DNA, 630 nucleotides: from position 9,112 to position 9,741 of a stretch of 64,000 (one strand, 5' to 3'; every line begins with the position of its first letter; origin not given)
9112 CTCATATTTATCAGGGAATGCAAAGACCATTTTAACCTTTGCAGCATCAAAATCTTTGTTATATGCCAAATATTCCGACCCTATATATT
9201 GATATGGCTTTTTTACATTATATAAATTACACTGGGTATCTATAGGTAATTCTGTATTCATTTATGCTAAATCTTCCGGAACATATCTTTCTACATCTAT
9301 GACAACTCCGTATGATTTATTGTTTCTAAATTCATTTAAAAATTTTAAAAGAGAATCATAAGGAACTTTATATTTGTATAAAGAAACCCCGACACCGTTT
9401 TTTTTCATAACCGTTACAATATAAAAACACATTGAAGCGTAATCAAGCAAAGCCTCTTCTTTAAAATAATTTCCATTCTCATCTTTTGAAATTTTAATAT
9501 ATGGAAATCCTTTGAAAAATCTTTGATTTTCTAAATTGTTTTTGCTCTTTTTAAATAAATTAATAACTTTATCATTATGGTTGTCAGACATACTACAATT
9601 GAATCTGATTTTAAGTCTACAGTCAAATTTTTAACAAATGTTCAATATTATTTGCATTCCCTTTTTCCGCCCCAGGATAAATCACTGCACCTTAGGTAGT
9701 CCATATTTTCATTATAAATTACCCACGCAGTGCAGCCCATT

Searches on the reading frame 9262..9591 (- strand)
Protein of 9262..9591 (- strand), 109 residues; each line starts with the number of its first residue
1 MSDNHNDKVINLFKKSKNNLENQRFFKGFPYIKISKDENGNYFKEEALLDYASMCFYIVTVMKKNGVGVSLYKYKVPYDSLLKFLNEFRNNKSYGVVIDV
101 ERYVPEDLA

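Call 19: find_encoding_contigs(protein=window:9262-9591:-, flank=2500, max_places=10)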
Protein window:9262-9591:- (109 aa): 13 contigs read that carry it; 8 places shown.
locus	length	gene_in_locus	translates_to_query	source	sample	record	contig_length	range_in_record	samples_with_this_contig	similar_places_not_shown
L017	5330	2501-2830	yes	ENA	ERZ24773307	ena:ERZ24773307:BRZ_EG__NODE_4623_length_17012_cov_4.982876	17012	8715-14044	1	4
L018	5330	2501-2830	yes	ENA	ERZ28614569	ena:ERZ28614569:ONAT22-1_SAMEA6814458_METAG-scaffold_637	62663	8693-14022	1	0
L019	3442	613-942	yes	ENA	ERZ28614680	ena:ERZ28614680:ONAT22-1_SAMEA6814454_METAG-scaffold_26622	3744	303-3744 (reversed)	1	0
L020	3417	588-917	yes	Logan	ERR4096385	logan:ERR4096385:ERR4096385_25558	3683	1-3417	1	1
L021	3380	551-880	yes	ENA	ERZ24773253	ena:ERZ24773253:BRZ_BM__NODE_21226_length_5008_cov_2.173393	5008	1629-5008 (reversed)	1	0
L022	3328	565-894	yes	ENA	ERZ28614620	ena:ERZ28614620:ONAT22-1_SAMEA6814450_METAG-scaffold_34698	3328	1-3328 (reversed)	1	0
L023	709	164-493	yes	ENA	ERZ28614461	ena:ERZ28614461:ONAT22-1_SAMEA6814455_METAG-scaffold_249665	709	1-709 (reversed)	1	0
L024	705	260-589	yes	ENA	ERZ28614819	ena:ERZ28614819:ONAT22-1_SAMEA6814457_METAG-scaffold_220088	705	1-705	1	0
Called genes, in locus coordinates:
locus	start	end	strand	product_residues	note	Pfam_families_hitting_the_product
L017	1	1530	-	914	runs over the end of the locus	-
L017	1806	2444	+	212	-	PF20318:DUF6613 (weak)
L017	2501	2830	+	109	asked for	-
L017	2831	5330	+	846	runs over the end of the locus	PF19864:Radical_SAM_N2, PF04055:Radical_SAM, PF10105:DUF2344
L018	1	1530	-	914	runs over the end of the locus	-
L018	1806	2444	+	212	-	PF20318:DUF6613 (weak)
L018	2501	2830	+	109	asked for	-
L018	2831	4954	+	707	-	-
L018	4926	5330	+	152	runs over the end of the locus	-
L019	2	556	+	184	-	?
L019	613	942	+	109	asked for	-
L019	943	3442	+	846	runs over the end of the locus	PF19864:Radical_SAM_N2, PF04055:Radical_SAM, PF10105:DUF2344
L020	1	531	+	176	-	?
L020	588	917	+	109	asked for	-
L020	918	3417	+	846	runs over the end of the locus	PF19864:Radical_SAM_N2, PF04055:Radical_SAM, PF10105:DUF2344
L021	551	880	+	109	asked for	-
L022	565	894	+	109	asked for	-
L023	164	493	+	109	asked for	-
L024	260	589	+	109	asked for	-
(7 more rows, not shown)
